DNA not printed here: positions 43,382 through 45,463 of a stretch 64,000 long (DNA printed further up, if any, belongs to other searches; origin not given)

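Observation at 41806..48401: Tandem T9SS-cargo paralogs of unknown function next to a lipoprotein and a TonB-dependent receptor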

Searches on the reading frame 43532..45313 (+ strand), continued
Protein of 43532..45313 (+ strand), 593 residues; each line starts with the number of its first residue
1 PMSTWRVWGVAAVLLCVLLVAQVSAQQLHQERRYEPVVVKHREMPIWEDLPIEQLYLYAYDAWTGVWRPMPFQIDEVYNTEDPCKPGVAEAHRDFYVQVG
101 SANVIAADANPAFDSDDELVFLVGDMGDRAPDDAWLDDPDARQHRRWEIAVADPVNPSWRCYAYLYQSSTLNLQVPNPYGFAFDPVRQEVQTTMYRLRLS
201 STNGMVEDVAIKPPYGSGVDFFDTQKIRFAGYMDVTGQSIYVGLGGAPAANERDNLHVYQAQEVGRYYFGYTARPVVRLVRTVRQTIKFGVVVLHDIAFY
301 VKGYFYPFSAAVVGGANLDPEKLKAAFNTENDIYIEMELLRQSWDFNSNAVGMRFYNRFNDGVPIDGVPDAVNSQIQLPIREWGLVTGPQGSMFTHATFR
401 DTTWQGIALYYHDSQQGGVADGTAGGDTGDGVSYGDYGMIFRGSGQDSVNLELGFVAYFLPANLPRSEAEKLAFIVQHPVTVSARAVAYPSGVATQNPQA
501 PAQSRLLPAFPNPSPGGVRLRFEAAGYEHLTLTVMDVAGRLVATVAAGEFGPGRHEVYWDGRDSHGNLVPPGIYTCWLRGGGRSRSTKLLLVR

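Call 20: predict_structure(alignment_id=A1)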
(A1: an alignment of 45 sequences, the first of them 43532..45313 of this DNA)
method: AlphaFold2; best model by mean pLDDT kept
length: 593 residues; sequences in the alignment: 45
mean_pLDDT: 87.5   pTM: 0.76
mean pLDDT of the five models: 87.5, 86.5, 86.3, 85.6, 85.2
residues with pLDDT >= 90: 330; 70-90: 210; 50-70: 43; < 50: 10
segments of 3 or more residues with pLDDT < 50: 492-501
pLDDT, mean of each block of 10 residues (from residue 1): 77 86 72 94 78 94 95 91 84 81 58 89 97 91 93 93 96 94 95 97 94 97 91 83 81 86 91 94 89 86 97 85 81 87 94 98 96 92 97 92 85 90 75 91 80 88 97 95 91 42 70 71 87 92 94 91 92 90 82 80
secondary structure, 60 per line:
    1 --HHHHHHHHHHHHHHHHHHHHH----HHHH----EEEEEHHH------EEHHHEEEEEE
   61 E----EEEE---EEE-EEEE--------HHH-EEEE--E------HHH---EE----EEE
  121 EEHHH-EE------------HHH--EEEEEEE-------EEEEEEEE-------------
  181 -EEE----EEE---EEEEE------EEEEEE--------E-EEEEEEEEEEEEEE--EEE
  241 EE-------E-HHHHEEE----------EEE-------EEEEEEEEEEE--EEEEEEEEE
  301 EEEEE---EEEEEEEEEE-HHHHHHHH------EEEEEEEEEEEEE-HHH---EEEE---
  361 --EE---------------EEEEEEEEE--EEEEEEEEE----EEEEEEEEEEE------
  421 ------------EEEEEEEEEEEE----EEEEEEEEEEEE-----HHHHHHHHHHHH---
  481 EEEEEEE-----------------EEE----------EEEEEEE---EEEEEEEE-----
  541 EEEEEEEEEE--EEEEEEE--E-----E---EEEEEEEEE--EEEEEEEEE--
elements in order: H3-23 H28-31 E36-40 E55-61 E66-69 E73-75 E77-80 E93-96 E118-122 E146-152 E160-167 E182-184 E189-191 E195-199 E206-211 E222-235 E238-242 H252-255 E256-258 E269-271 E279-289 E292-305 E309-318 H320-327 E334-346 E354-357 E380-388 E391-399 E404-414 E433-444 E449-460 H466-477 E481-487 E505-507 E518-524 E528-535 E541-550 E553-559 E572-580 E583-591

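Call 23: fold_search(model_id=the predicted structure, library=pdb)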
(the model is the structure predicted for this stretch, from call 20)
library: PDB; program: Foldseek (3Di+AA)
matches with E <= 10: 1183; with E <= 0.001: 35
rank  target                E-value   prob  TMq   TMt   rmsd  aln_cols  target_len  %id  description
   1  5kbp_B                8.7e-06  1.00  0.33  0.24  23.9       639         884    9  The crystal structure of an alpha-mannosidase from Enterococcus faecalis V583 (released 2016-07-13)
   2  7dd9_A                1.2e-05  1.00  0.25  0.15  24.9       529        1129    9  Cryo-EM structure of the Ams1 and Nbr1 complex (released 2021-07-14)
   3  6za2_A                2.1e-05  0.98  0.14  0.08  33.0       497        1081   12  Crystal structure of dimeric latent PorU from Porphyromonas gingivalis (released 2021-09-29)
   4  6lz1_A                7.9e-05  0.99  0.24  0.15  23.6       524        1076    8  Structure of S.pombe alpha-mannosidase Ams1 (released 2020-09-09)
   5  8jd7_A                8.7e-05  1.00  0.28  0.32  19.6       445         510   11  endo-1,3-fucanase GH174A (released 2024-05-15)
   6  5m11                  1.1e-04  0.77  0.12  0.09  30.6       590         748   12  Structural and functional probing of PorZ, an essential bacterial surface component of the type-IX secretion system of h (released 2016-11-09)
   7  6za2_B                1.4e-04  0.92  0.14  0.08  34.7       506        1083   12  Crystal structure of dimeric latent PorU from Porphyromonas gingivalis (released 2021-09-29)
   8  3muy_1                2.1e-04  1.00  0.25  0.16  17.6       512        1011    7  E. coli (lacZ) beta-galactosidase (R599A) (released 2011-03-16)
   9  8ri6_C                2.4e-04  1.00  0.25  0.16  18.5       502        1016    8  Beta-galactosidase (LacZ) purified from E. coli. (released 2025-01-01)
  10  7ptp_A                3.3e-04  0.47  0.13  0.11  41.4       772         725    7  In-situ structure of pentameric S-layer protein (released 2021-12-15)
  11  5xq3_A                3.6e-04  1.00  0.31  0.22  14.0       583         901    8  Crystal structure of a PL 26 exo-rhamnogalacturonan lyase from Penicillium chrysogenum (released 2018-03-21)
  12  8jmw_A                4.0e-04  1.00  0.13  0.15  22.4       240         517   11  Fibril form of serine peptidase Vpr (released 2023-12-06)
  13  1px3_C                4.2e-04  0.99  0.24  0.15  18.9       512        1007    9  E. COLI (LACZ) BETA-GALACTOSIDASE (G794A) (released 2004-06-15)
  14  5xqo_A                4.6e-04  1.00  0.32  0.23  12.9       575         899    9  Crystal structure of a PL 26 exo-rhamnogalacturonan lyase from Penicillium chrysogenum complexed with tetrameric subst (released 2018-03-21)
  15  8ri6_A                4.6e-04  0.98  0.23  0.15  19.3       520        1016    8  Beta-galactosidase (LacZ) purified from E. coli. (released 2025-01-01)
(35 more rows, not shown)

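Call 25: search_protein_families(library=pfam, alignment_id=A1, max_evalue=1)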
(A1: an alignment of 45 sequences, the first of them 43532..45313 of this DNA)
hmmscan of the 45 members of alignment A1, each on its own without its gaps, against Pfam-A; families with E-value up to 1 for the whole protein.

A. member 1, window:43532-45313:+ (593 aa): 3 families
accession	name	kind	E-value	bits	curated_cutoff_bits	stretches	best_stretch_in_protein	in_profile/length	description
PF13860.13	FlgD_ig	-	7.3e-10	39.1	27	1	522-575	14-70/79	FlgD Ig-like domain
PF07359.16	LEAP-2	-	0.034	14.4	27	1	10-47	7-42/77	Liver-expressed antimicrobial peptide 2 precursor (LEAP-2)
PF18962.6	Por_Secre_tail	-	0.076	13.7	27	1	510-542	2-34/75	Secretion system C-terminal sorting domain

B. families by the number of members that match (of 45 scanned): 15 families
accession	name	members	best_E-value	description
PF18962.6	Por_Secre_tail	44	2.8e-10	Secretion system C-terminal sorting domain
PF13860.13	FlgD_ig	43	8.2e-14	FlgD Ig-like domain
PF13585.12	CHU_C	29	5.3e-06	CHU_C Type IX secretion signal domain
PF16738.10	CBM26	5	0.16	Starch-binding module 26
PF10029.15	DUF2271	4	0.005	Predicted periplasmic protein (DUF2271)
PF07828.18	PA-IL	2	0.089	PA-IL-like protein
PF18248.6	RalF_SCD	2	0.17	RalF C-terminal Sec-7 capping domain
PF09020.15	YopE_N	1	0.0098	YopE, N terminal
PF03425.19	CBM_11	1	0.017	Carbohydrate binding domain (family 11)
PF07359.16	LEAP-2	1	0.034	Liver-expressed antimicrobial peptide 2 precursor (LEAP-2)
PF12142.13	PPO1_DWL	1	0.034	Polyphenol oxidase middle domain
PF23061.1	CUB_M02D8_5_2nd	1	0.09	M02D8_5-like, second CUB domain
PF16287.11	DUF4933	1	0.13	Domain of unknown function (DUF4933)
PF11347.14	CRR42-like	1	0.16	Protein CHLORORESPIRATORY REDUCTION 42-like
PF09160.16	FimH_man-bind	1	0.19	FimH, mannose binding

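Call 40: find_encoding_contigs(protein=P0004, flank=10000, max_places=1)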
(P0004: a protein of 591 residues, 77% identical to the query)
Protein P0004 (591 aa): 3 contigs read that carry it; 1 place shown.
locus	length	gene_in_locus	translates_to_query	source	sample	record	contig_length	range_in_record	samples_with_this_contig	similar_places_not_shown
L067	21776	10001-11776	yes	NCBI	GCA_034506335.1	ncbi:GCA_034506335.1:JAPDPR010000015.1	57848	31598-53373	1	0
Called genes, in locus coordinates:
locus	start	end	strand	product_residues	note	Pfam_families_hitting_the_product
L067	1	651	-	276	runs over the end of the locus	PF03575:Peptidase_S51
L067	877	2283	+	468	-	PF04389:Peptidase_M28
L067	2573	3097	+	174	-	-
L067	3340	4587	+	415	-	PF13360:PQQ_2 (faint)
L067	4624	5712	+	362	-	PF18962:Por_Secre_tail (weak)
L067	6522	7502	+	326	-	PF04015:DUF362, PF13746:Fer4_18 (weak), PF14697:Fer4_21 (faint), PF25160:LdpA_Fe-S-bd (faint), PF00037:Fer4 (faint), PF13237:Fer4_10, PF12838:Fer4_7 (weak), PF13187:Fer4_9 (weak), +3 more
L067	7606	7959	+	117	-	PF09685:MamF_MmsF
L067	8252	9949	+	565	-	PF13860:FlgD_ig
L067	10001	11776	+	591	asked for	PF13860:FlgD_ig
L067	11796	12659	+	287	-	-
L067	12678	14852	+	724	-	PF13620:CarboxypepD_reg, PF13715:CarbopepD_reg_2, PF07715:Plug, PF00593:TonB_dep_Rec_b-barrel, PF25183:OMP_b-brl_4 (weak)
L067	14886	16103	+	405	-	PF00248:Aldo_ket_red, PF13237:Fer4_10 (faint), PF12838:Fer4_7 (faint), PF13187:Fer4_9, PF13534:Fer4_17 (weak)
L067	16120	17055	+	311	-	PF20244:DUF6599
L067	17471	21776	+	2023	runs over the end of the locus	PF14349:SprA_N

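Call 41: find_encoding_contigs(protein=P0006, flank=10000, max_places=1)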
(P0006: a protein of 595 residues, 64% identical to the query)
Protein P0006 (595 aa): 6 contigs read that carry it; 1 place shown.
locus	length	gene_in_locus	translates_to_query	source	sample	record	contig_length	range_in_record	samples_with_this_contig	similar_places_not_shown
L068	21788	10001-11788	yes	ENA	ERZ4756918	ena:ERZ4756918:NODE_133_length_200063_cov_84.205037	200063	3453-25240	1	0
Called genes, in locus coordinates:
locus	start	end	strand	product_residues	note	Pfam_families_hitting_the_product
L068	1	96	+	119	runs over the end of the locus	PF00106:adh_short, PF13561:adh_short_C2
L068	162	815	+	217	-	PF03591:AzlC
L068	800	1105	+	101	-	PF05437:AzlD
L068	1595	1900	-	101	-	-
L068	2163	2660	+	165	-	PF07927:HicA_toxin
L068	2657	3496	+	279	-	PF13489:Methyltransf_23, PF01209:Ubie_methyltran, PF02353:CMAS, PF06325:PrmA, PF13649:Methyltransf_25, PF13847:Methyltransf_31, PF08241:Methyltransf_11, PF08242:Methyltransf_12, +3 more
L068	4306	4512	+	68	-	-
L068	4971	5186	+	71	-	-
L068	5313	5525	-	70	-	-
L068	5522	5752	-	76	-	-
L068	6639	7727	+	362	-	PF04015:DUF362, PF12797:Fer4_2 (faint), PF12837:Fer4_6 (faint), PF13187:Fer4_9 (weak), PF13237:Fer4_10, PF13484:Fer4_16 (faint), PF12838:Fer4_7, PF00037:Fer4 (weak), +2 more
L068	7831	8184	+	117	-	PF09685:MamF_MmsF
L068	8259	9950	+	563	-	PF13860:FlgD_ig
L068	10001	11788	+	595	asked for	PF13860:FlgD_ig (weak)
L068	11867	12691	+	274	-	-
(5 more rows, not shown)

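Call 46: search_protein_representatives(alignment_id=A1)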
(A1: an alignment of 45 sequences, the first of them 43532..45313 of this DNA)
Query: 45 sequences, 582 profile positions. Proteins with E-value up to 0.001 (for the whole library): 428954; up to 1e-10: 275620; up to 1e-30: 594. The best 150 are listed.
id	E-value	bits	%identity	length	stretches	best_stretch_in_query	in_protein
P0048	5.4e-255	863.6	-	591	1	2-582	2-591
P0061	6.8e-243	823.7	-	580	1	2-582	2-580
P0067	2.2e-241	818.7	-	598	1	3-582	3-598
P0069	1.4e-234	796.2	-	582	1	1-582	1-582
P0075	2.8e-231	785.3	-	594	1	7-582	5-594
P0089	9.2e-228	773.7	-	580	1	6-582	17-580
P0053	5.1e-225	764.6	-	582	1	9-582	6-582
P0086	2.4e-224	762.4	-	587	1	3-582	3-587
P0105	6.9e-223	757.6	-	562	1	2-582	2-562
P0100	2.2e-219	746.0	-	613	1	4-582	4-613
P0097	2.6e-213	726.0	-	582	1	1-582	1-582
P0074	1.5e-211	720.1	-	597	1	11-582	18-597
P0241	4.3e-206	702.1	-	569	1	1-582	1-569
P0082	1.2e-199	680.9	-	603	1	6-582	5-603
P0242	3.3e-198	676.1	-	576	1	8-582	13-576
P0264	2.0e-121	422.6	-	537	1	1-582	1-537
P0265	7.8e-117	407.4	-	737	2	24-477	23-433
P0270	2.1e-108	379.6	-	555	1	13-582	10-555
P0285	4.8e-98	345.4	-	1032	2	7-479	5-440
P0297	8.8e-95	334.6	-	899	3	1-222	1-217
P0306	5.9e-93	328.6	-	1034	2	1-478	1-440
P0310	1.4e-91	324.0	-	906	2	6-481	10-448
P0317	8.9e-90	318.1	-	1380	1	30-582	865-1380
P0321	1.6e-88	314.0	-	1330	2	8-475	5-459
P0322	2.4e-88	313.3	-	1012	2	6-476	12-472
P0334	5.5e-86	305.5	-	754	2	1-478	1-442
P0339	9.4e-86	304.8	-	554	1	8-580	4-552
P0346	2.9e-84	299.9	-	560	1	1-582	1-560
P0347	3.4e-84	299.7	-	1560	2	2-481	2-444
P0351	4.6e-83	295.9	-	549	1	10-582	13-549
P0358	5.1e-82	292.4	-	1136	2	10-477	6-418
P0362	2.0e-81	290.5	-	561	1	7-582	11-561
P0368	1.5e-80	287.6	-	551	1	6-582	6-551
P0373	1.3e-79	284.5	-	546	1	11-582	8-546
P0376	2.8e-79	283.4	-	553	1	8-581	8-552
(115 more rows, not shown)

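Call 47: search_protein_families(library=pfam, proteins=[P0265, P0285, P0297, P0317, P0321, P0347, P0358, P0310], max_evalue=0.01)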
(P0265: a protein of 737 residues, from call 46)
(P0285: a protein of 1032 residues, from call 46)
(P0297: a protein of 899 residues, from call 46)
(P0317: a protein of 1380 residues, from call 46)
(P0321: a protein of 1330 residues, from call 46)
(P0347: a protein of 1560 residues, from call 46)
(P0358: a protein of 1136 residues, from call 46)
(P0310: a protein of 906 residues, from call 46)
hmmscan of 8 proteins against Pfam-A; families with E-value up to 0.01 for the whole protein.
P0265 (737 aa): 5 families
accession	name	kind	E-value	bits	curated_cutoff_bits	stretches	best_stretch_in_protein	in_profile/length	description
PF00041.27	fn3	-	2.3e-11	44.2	25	1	445-535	9-75/84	Fibronectin type III domain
PF13860.13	FlgD_ig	-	2.1e-07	31.2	27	1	672-724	23-75/79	FlgD Ig-like domain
PF16656.11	Pur_ac_phosph_N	-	3e-06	28.1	30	1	450-536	12-86/93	Purple acid Phosphatase, N-terminal domain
PF18962.6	Por_Secre_tail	-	0.00013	22.6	27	1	654-734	2-74/75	Secretion system C-terminal sorting domain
PF13585.12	CHU_C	-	0.00033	21.2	27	1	672-724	27-72/86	CHU_C Type IX secretion signal domain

P0285 (1032 aa): 4 families
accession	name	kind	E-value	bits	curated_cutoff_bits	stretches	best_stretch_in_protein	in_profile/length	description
PF00963.24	Cohesin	-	1.8e-11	44.8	24.1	2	710-813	2-113/139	Cohesin domain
PF13860.13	FlgD_ig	-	2.2e-08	34.4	27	1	954-1017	11-73/79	FlgD Ig-like domain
PF18962.6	Por_Secre_tail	-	3.3e-05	24.5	27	1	947-1028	2-73/75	Secretion system C-terminal sorting domain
PF13585.12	CHU_C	-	0.0082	16.7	27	0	966-1019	27-72/86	CHU_C Type IX secretion signal domain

P0297 (899 aa): 4 families
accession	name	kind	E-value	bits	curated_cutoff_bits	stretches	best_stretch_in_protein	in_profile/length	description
PF00963.24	Cohesin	-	3.5e-23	82.8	24.1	2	575-688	2-122/139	Cohesin domain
PF13860.13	FlgD_ig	-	2.6e-09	37.4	27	1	833-887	22-76/79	FlgD Ig-like domain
PF18962.6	Por_Secre_tail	-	4.3e-05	24.2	27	1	812-896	2-74/75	Secretion system C-terminal sorting domain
PF13585.12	CHU_C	-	0.0031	18.1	27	1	826-888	20-74/86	CHU_C Type IX secretion signal domain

P0317 (1380 aa): 2 families
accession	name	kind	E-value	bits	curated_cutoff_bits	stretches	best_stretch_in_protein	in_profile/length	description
PF13860.13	FlgD_ig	-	1.3e-11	44.7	27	1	1302-1367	7-75/79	FlgD Ig-like domain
PF18962.6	Por_Secre_tail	-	5.2e-06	27.1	27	1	1297-1375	2-72/75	Secretion system C-terminal sorting domain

P0321 (1330 aa): 6 families
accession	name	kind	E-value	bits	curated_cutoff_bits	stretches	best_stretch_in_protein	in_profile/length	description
PF18998.6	Flg_new_2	-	4.9e-42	142.2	23.6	4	465-533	2-71/73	Divergent InlB B-repeat domain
PF13860.13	FlgD_ig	-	7.6e-10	39.1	27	1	1252-1318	7-76/79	FlgD Ig-like domain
PF18962.6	Por_Secre_tail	-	9.3e-07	29.5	27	1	1247-1327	2-74/75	Secretion system C-terminal sorting domain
PF25788.1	Ig_Rha78A_N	-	0.0024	18.5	27.4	1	1145-1219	21-96/105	Rha78A-like, N-terminal immunoglobulin domain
PF13750.12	Big_3_3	-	0.0024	18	27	0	682-728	35-81/157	Bacterial Ig-like domain (group 3)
PF13585.12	CHU_C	-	0.0045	17.5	27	1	1264-1325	26-80/86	CHU_C Type IX secretion signal domain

P0347 (1560 aa): 4 families
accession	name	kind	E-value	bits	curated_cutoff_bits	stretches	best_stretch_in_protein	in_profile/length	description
PF00963.24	Cohesin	-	6.8e-39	133.7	24.1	4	446-569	3-138/139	Cohesin domain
PF18962.6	Por_Secre_tail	-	9.9e-07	29.4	27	1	1477-1557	2-74/75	Secretion system C-terminal sorting domain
PF13585.12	CHU_C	-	0.00069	20.1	27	1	1488-1551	20-77/86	CHU_C Type IX secretion signal domain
PF13860.13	FlgD_ig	-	0.001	19.4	27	1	1495-1543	23-71/79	FlgD Ig-like domain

P0358 (1136 aa): 4 families
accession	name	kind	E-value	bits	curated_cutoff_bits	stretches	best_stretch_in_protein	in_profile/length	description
PF00963.24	Cohesin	-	8.8e-27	94.4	24.1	4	422-547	3-139/139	Cohesin domain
PF13860.13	FlgD_ig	-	2.4e-11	43.9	27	1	1070-1123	22-75/79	FlgD Ig-like domain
PF18962.6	Por_Secre_tail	-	8.7e-06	26.4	27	1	1053-1133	2-74/75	Secretion system C-terminal sorting domain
PF13585.12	CHU_C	-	0.00039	20.9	27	1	1073-1124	29-73/86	CHU_C Type IX secretion signal domain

P0310 (906 aa): 4 families
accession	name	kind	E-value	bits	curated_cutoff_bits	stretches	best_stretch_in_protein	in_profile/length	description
PF00963.24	Cohesin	-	8.6e-11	42.6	24.1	2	451-557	2-116/139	Cohesin domain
PF13860.13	FlgD_ig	-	7.1e-07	29.6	27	1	843-893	25-75/79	FlgD Ig-like domain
PF13585.12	CHU_C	-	0.00013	22.4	27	1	833-893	20-72/86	CHU_C Type IX secretion signal domain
PF18962.6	Por_Secre_tail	-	0.00044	20.9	27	1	819-903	2-74/75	Secretion system C-terminal sorting domain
